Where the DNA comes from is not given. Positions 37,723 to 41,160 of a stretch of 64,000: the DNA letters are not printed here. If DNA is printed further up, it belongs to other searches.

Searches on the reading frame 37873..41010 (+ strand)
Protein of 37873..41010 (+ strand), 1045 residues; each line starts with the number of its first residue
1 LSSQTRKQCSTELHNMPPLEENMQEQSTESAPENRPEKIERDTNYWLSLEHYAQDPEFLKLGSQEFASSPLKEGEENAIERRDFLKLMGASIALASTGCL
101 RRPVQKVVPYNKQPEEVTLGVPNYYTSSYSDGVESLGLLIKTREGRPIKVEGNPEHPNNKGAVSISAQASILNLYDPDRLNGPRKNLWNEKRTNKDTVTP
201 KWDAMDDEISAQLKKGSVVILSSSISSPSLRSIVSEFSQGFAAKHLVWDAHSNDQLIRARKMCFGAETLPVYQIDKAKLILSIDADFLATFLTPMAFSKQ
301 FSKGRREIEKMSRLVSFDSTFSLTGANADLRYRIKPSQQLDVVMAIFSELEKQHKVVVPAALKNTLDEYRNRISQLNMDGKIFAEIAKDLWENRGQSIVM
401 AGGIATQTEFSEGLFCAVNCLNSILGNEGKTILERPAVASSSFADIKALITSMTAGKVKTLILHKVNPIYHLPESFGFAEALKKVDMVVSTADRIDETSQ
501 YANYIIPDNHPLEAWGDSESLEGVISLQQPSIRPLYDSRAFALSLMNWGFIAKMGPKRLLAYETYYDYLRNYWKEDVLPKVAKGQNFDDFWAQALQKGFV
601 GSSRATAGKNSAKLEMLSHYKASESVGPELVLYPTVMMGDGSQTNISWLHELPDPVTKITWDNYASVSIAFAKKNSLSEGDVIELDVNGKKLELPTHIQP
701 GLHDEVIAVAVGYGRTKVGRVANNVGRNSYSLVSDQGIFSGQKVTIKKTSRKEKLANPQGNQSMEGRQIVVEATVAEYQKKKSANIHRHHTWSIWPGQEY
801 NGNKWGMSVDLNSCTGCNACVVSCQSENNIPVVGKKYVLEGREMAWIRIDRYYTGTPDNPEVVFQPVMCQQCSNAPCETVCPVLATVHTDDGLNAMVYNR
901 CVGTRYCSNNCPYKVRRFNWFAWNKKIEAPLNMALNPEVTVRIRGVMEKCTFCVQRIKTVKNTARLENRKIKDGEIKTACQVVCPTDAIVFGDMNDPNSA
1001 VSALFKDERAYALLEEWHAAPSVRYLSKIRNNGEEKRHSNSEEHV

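Call 70: search_protein_families(library=pfam, proteins=[window:37873-41010:+], max_evalue=0.001)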
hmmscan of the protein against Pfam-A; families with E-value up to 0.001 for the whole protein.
window:37873-41010:+ (1045 aa): 8 families
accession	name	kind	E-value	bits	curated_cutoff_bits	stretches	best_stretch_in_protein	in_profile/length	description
PF12838.12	Fer4_7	-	4.3e-13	49.9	27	2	813-883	1-50/52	4Fe-4S dicluster domain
PF00384.28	Molybdopterin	-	1.9e-08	34.2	24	1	207-539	24-341/353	Molybdopterin oxidoreductase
PF13247.11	Fer4_11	-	3e-07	31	26.2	1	862-920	3-63/100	4Fe-4S dicluster domain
PF12837.12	Fer4_6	-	2e-05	24.8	25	0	808-824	3-19/24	4Fe-4S binding domain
PF13183.11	Fer4_8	-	3.4e-05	24.7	27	0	811-883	2-66/68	4Fe-4S dicluster domain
PF12797.12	Fer4_2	-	0.00046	20.4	24.5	1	805-824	1-20/22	4Fe-4S binding domain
PF13237.11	Fer4_10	-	0.00064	20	25.5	0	807-882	2-53/53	4Fe-4S dicluster domain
PF25160.1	LdpA_Fe-S-bd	-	0.00065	19.9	27.6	0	872-914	5-41/49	LdpA Fe-S cluster-binding domain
